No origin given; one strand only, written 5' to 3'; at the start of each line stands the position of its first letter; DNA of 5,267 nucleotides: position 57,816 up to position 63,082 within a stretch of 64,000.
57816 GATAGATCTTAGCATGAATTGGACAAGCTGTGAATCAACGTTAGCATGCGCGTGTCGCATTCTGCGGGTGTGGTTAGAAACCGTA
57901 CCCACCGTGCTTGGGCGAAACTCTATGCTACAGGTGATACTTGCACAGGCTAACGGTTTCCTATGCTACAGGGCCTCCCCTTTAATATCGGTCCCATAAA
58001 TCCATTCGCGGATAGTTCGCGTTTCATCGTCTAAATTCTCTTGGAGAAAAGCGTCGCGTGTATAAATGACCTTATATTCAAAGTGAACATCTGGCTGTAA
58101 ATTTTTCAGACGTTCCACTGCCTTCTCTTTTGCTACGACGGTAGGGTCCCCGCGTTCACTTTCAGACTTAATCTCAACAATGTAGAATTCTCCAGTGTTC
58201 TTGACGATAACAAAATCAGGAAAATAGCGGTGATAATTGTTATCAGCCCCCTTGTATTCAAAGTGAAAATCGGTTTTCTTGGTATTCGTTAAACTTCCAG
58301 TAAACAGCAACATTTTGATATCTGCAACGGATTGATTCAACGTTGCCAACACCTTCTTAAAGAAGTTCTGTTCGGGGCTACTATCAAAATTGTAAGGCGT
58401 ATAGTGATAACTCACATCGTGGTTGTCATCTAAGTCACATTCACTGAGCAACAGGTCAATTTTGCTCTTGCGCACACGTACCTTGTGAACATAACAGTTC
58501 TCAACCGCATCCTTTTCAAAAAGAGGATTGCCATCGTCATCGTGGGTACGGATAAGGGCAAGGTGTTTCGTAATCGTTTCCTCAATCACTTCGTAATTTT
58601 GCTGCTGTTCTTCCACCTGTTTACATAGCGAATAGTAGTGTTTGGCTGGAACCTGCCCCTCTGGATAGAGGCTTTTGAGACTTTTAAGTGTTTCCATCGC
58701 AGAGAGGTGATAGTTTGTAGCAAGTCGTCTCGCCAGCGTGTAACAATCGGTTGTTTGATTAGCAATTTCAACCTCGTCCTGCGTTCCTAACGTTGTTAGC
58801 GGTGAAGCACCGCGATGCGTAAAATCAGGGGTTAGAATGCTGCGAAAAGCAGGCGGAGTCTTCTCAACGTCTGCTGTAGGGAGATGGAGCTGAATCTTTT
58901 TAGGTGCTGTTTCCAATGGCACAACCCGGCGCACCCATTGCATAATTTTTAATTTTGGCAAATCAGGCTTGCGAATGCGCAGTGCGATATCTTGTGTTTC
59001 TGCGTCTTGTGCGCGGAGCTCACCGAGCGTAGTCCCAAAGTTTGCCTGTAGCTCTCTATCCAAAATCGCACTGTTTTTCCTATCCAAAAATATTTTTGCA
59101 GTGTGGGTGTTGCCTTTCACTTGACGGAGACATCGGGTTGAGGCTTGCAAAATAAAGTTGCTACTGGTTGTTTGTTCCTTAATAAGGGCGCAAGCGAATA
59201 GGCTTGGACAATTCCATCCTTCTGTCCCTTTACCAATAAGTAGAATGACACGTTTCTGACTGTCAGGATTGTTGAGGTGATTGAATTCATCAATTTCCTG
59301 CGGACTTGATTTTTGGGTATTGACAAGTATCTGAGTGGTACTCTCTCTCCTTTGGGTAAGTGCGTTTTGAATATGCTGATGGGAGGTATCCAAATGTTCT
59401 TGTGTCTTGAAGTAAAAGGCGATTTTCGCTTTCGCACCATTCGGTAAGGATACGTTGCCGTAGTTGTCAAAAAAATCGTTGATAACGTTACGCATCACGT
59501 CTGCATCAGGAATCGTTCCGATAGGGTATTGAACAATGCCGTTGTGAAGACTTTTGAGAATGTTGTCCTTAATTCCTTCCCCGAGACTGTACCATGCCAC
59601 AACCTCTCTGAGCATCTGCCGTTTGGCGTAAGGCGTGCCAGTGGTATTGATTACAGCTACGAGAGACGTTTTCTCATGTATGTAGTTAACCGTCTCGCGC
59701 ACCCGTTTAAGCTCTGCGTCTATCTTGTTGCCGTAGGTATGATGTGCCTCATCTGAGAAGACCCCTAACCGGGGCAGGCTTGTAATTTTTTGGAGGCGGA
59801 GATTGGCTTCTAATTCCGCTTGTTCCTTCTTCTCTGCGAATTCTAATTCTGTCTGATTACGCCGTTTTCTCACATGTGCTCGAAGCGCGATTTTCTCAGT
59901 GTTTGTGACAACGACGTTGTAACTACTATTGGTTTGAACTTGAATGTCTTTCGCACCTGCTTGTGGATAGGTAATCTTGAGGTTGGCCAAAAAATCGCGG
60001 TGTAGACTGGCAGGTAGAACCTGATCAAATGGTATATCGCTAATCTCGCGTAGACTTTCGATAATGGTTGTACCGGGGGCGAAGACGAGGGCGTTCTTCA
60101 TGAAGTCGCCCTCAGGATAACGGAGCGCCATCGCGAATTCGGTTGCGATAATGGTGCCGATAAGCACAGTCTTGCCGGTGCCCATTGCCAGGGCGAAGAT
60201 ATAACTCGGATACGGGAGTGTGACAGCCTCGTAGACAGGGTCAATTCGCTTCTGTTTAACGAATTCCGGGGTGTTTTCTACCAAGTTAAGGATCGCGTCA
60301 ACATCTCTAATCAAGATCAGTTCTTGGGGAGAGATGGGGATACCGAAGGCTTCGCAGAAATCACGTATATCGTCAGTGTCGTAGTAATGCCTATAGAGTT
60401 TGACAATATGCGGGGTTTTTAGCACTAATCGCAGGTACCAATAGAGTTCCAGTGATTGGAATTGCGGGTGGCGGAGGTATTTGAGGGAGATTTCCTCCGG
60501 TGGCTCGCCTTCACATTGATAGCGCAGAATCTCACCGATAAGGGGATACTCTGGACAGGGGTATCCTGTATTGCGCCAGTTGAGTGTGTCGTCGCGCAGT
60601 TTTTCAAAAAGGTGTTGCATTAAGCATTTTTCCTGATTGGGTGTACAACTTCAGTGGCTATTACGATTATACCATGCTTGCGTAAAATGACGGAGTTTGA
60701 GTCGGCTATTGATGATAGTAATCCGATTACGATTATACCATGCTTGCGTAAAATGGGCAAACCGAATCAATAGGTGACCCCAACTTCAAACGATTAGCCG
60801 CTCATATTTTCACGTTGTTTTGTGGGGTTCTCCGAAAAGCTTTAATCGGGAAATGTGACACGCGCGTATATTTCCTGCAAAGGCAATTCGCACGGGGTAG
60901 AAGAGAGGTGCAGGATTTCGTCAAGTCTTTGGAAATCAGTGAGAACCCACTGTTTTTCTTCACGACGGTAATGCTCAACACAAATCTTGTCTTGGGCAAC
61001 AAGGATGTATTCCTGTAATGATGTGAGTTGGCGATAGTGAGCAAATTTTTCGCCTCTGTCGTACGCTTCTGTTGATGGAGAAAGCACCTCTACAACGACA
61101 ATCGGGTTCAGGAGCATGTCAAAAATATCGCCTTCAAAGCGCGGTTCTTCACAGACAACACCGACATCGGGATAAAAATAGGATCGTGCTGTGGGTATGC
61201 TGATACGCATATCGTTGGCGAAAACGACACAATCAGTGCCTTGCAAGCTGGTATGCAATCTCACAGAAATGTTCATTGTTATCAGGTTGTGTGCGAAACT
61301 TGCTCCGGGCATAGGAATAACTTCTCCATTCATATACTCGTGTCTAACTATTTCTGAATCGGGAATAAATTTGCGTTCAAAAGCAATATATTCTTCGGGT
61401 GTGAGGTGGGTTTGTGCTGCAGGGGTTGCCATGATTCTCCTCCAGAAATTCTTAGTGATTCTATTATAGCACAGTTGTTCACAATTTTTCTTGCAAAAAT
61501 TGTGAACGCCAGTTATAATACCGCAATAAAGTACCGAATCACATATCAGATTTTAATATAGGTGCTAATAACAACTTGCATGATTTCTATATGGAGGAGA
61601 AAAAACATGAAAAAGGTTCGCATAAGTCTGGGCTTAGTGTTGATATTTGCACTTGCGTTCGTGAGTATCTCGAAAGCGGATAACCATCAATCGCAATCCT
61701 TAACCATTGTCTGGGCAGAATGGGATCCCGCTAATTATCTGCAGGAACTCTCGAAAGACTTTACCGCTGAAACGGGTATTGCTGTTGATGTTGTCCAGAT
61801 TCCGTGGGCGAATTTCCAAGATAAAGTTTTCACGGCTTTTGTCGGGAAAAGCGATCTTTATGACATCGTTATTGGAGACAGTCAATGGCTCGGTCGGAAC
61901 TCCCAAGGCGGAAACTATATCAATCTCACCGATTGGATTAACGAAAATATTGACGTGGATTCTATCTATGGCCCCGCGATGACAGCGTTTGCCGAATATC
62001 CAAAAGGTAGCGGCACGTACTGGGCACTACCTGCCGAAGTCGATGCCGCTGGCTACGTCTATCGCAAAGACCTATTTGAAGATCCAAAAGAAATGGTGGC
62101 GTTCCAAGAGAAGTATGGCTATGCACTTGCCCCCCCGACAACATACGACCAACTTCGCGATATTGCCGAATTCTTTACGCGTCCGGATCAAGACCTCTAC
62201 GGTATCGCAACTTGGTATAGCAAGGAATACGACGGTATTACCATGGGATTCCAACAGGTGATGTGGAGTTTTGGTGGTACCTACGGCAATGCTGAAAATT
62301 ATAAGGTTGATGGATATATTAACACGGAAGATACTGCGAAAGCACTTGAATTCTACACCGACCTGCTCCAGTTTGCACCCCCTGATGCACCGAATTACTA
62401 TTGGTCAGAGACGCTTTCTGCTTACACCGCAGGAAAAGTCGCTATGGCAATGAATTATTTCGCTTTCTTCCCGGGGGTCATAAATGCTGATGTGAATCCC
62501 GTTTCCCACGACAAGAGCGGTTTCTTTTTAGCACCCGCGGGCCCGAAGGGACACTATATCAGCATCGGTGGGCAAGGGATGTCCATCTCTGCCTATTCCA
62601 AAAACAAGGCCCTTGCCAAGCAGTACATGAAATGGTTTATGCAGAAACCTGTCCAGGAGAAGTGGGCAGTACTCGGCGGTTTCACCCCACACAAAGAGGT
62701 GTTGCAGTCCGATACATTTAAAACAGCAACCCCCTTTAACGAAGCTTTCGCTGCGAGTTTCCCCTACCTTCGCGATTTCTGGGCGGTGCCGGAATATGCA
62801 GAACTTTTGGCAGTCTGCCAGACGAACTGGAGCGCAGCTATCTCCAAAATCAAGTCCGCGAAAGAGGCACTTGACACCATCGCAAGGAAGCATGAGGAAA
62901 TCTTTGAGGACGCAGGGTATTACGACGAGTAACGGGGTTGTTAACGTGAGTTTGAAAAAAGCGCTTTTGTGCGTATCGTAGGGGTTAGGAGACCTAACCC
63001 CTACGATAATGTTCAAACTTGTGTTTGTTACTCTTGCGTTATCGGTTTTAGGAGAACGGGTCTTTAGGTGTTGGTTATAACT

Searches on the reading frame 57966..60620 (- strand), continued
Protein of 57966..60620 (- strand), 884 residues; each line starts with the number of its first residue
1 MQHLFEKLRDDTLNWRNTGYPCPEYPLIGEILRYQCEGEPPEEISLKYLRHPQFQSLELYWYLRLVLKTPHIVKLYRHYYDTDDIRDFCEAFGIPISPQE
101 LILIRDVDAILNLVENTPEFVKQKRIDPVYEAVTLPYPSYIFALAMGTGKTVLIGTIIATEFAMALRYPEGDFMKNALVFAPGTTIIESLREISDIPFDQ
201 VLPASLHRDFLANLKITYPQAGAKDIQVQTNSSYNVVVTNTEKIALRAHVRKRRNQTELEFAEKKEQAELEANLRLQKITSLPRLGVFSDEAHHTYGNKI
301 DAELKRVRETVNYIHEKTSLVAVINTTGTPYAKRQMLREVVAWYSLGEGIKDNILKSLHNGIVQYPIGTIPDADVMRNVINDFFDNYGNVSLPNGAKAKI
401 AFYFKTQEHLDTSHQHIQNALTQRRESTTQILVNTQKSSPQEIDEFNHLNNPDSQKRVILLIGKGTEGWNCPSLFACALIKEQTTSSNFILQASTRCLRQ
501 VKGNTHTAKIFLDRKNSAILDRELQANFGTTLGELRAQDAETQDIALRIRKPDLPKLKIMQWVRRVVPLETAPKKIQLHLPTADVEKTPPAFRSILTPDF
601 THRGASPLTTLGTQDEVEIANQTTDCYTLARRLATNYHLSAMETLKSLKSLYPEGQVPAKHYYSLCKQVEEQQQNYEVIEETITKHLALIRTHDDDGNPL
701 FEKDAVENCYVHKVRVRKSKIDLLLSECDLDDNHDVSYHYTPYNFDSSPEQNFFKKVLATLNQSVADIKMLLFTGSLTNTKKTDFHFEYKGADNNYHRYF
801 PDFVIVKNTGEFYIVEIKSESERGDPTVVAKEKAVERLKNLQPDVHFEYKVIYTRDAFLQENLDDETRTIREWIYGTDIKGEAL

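Call 74: search_solved_structures(query=A3, max_evalue=1, show_alignments=1)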
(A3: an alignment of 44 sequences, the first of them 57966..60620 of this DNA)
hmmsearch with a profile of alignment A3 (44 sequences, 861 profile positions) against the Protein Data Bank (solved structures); distinct sequences matched with E-value up to 1: 2.
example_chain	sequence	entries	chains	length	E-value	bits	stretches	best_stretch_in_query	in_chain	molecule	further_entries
2da3_A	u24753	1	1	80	0.78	11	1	721-767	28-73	Alpha-fetoprotein enhancer binding protein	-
3h1t_A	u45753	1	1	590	0.98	10.7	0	372-446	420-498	Type I site-specific restriction-modification system, R (Restriction) subunit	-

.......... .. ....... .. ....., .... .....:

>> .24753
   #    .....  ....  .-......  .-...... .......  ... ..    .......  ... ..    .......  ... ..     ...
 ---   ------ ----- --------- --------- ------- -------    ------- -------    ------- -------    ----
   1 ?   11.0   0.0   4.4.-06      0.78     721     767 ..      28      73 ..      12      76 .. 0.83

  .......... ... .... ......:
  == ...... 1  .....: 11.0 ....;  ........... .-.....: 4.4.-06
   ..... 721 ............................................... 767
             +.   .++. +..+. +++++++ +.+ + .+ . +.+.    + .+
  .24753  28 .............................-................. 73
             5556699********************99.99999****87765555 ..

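Call 88: predict_structure(alignment_id=A3)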
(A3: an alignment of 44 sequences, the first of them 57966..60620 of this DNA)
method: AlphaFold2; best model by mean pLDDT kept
length: 884 residues; sequences in the alignment: 44
mean_pLDDT: 86.2   pTM: 0.65
mean pLDDT of the five models: 86.2, 85.5, 84.4, 83.4, 83.3
residues with pLDDT >= 90: 467; 70-90: 304; 50-70: 96; < 50: 17
segments of 3 or more residues with pLDDT < 50: 605-608, 879-884
pLDDT, mean of each block of 10 residues (from residue 1): 88 95 95 86 83 97 97 95 89 89 89 92 88 92 91 97 97 96 78 93 96 93 87 95 80 75 67 88 95 60 67 93 92 84 92 87 86 95 95 93 93 96 97 92 90 95 74 93 74 88 85 92 85 75 85 92 79 76 61 65 53 65 89 85 92 90 87 77 92 92 87 85 91 92 92 90 86 90 93 88 93 92 89 92 84 69 65 66 40
secondary structure, 60 per line:
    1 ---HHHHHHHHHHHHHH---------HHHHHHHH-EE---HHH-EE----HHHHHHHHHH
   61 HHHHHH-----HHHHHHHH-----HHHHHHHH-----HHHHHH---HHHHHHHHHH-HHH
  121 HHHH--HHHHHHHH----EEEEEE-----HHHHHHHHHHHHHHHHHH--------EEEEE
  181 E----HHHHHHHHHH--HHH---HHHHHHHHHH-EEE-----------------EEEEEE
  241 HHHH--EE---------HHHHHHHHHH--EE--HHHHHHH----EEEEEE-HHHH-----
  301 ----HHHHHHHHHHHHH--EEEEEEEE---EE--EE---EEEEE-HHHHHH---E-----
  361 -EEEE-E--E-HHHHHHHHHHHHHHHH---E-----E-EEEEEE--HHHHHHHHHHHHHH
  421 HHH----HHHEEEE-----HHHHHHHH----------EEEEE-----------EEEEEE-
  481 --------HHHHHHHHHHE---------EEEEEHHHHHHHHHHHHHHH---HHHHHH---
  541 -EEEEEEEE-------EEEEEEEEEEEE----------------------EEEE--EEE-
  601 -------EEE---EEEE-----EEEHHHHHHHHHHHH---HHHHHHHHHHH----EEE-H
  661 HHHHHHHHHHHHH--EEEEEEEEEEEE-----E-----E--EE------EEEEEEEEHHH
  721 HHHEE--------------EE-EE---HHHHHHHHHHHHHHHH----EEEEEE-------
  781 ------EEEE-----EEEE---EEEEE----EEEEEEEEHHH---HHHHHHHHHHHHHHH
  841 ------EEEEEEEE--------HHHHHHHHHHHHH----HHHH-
elements in order (helices of 4 or more, strands of 3 or more residues): H4-17 H27-34 H51-66 H72-79 H85-92 H98-103 H107-116 H118-124 H127-134 E139-144 H150-167 E176-181 H186-195 H204-213 E215-217 E235-240 H241-244 H258-267 H274-280 E285-290 H292-295 H305-317 E320-327 E340-344 H346-351 E362-365 H372-387 E399-404 H407-423 E431-434 H440-447 E458-462 E474-479 H489-498 E509-513 H514-528 H532-537 E542-549 E557-568 E591-594 E597-599 E608-610 E614-617 E623-625 H626-637 H641-651 E656-658 H660-673 E676-687 E710-717 H718-723 H748-763 E768-773 E787-790 E796-799 E803-807 E812-819 H826-840 E847-854 H863-875 H880-883

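Call 90: fold_search(model_id=the predicted structure, library=pdb)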
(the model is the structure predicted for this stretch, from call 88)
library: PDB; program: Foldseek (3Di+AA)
matches with E <= 10: 1283; with E <= 0.001: 378
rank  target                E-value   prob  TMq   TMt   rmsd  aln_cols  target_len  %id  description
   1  7z8s_E                1.6e-11  1.00  0.26  0.16  18.0       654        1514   14  Mot1:TBP:DNA - post hydrolysis state (released 2023-03-29)
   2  7r7j_B                9.7e-11  1.00  0.26  0.38   7.3       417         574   14  Crystal structure of RadD with ADP (released 2022-04-13)
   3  6jde_B                2.4e-10  1.00  0.26  0.39   6.7       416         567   14  crystal structure of a DNA repair protein (released 2019-06-26)
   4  9n6k_L                4.9e-10  1.00  0.25  0.28  13.3       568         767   13  2.88 A S.cerevisiae Chd1[L886G/L889G/L891G]-nucleosome 2:1 complex with DNA-binding domain (released 2025-06-11)
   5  7nkx_W                9.0e-10  1.00  0.27  0.38  11.8       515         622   12  RNA polymerase II-Spt4/5-nucleosome-Chd1 structure (released 2021-08-25)
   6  7vdt_A                1.3e-09  1.00  0.26  0.36  15.7       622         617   11  The motor-nucleosome module of human chromatin remodeling PBAF-nucleosome complex (released 2022-05-18)
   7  8h5y_A                2.2e-09  1.00  0.25  0.38  10.1       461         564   14  Crystal structure of RadD- ADP complex (released 2023-10-18)
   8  7zb5_E                2.7e-09  1.00  0.26  0.17  14.9       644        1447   13  Mot1(1-1836):TBP:DNA - post-hydrolysis complex dimer (released 2023-04-05)
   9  9jnp_K                2.9e-09  1.00  0.26  0.47  10.3       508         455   13  Structure of isw1-nucleosome complex in ATP state (released 2025-04-09)
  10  8h5z_A                3.4e-09  1.00  0.24  0.37  10.1       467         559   14  Crystal structure of RadD/ATP analogue complex (released 2023-10-18)
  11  9gd1_W                4.0e-09  1.00  0.27  0.28  14.2       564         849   12  Structure of Chd1 bound to a hexasome-nucleosome complex with a dyad-to-dyad distance of 103 bp. (released 2024-09-18)
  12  9jnw_K                4.3e-09  1.00  0.25  0.35  15.8       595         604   14  Structure of isw1-nucleosome complex in ADP+ state (released 2025-04-09)
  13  4bec_A                5.3e-09  1.00  0.29  0.30   8.8       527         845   11  MUTANT (K220A) OF THE HSDR SUBUNIT OF THE ECOR124I RESTRICTION ENZYME IN COMPLEX WITH ATP (released 2014-03-26)
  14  7zb5_H                5.3e-09  1.00  0.26  0.17  15.3       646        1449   13  Mot1(1-1836):TBP:DNA - post-hydrolysis complex dimer (released 2023-04-05)
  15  7o4k_7                5.6e-09  1.00  0.29  0.41   6.5       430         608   13  Yeast TFIIH in the contracted state within the pre-initiation complex (released 2021-06-16)
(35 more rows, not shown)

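Call 117: find_related_loci(query=A1, collection=viral_contigs, flank=8000)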
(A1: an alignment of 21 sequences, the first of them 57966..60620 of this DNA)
Query A1 (884 aa) in viral_contigs; peptide patterns used: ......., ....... (x = any residue, [..] = any of these).
40 stretches matched a pattern; 2 encode a relative of the query (tblastn E <= 1e-3); 2 distinct loci.
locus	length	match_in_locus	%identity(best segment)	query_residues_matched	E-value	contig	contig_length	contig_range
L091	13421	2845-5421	46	1-854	0e+0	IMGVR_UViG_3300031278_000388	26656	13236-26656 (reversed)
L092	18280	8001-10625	43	1-874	0e+0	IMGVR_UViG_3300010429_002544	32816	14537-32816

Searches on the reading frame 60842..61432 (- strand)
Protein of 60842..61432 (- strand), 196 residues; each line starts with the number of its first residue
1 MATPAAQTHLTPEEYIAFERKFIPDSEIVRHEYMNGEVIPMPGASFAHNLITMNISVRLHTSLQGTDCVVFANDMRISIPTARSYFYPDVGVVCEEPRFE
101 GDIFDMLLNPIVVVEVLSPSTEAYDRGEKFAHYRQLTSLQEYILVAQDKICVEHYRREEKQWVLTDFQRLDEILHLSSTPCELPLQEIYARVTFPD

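Call 5: search_protein_families(library=pfam, proteins=[window:60842-61432:-], max_evalue=0.01)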
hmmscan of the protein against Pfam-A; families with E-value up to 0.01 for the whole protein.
window:60842-61432:- (196 aa): 1 family
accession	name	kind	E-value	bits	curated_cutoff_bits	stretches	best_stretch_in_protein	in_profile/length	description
PF05685.18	Uma2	-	1.3e-34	119.6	27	1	13-179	2-164/172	Putative restriction endonuclease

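Call 6: search_protein_families(library=ncbifam, proteins=[window:60842-61432:-], max_evalue=0.01)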
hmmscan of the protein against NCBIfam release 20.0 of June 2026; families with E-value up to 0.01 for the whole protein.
window:60842-61432:- (196 aa): 0 families

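Call 15: search_protein_families(library=padloc, proteins=[window:60842-61432:-], max_evalue=0.01)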
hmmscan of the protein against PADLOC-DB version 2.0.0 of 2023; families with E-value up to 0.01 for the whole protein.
window:60842-61432:- (196 aa): 4 families
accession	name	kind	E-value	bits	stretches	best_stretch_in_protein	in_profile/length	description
PDLC04834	PDC-S03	-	3.4e-27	93.4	1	10-189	9-182/184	-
PDLC04832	PDC-S03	-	5.3e-25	86.3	1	26-178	20-174/188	-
PDLC04833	PDC-S03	-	2e-17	61.4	1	5-179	19-193/207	-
PDLC04835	PDC-S03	-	2.2e-08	31.9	1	6-164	5-163/207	-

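Call 53: search_protein_families(library=phrogs, max_evalue=0.01, proteins=[window:60842-61432:-])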
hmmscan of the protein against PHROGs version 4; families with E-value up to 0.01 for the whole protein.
window:60842-61432:- (196 aa): 1 family
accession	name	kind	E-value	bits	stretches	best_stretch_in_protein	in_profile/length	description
phrog_16228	-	unknown function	5.8e-16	59.6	1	27-161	19-151/187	-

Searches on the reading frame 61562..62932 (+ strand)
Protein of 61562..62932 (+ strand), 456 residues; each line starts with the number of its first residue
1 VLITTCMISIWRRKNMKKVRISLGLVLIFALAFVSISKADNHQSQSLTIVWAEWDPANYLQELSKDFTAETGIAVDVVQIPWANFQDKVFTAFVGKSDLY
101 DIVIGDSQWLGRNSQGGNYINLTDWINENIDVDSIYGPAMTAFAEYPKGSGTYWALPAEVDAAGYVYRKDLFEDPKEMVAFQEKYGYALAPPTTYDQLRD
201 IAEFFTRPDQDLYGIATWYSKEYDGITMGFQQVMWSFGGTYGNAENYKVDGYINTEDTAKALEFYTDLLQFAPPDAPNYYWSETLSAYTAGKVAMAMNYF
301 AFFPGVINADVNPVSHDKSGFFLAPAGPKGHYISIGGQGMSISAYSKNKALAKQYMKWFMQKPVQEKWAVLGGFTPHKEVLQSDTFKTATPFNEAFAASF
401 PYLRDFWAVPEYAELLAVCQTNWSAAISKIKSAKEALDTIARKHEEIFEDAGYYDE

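Call 85: search_protein_families(library=pfam, max_evalue=0.001, proteins=[window:61562-62932:+])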
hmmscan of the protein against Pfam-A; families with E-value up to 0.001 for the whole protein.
window:61562-62932:+ (456 aa): 2 families
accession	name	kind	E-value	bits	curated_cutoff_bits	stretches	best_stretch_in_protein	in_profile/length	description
PF01547.30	SBP_bac_1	-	3.8e-30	106.4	26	1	57-365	5-306/307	Bacterial extracellular solute-binding protein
PF13416.11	SBP_bac_8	-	4.9e-21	76.2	27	1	63-389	2-274/279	Bacterial extracellular solute-binding protein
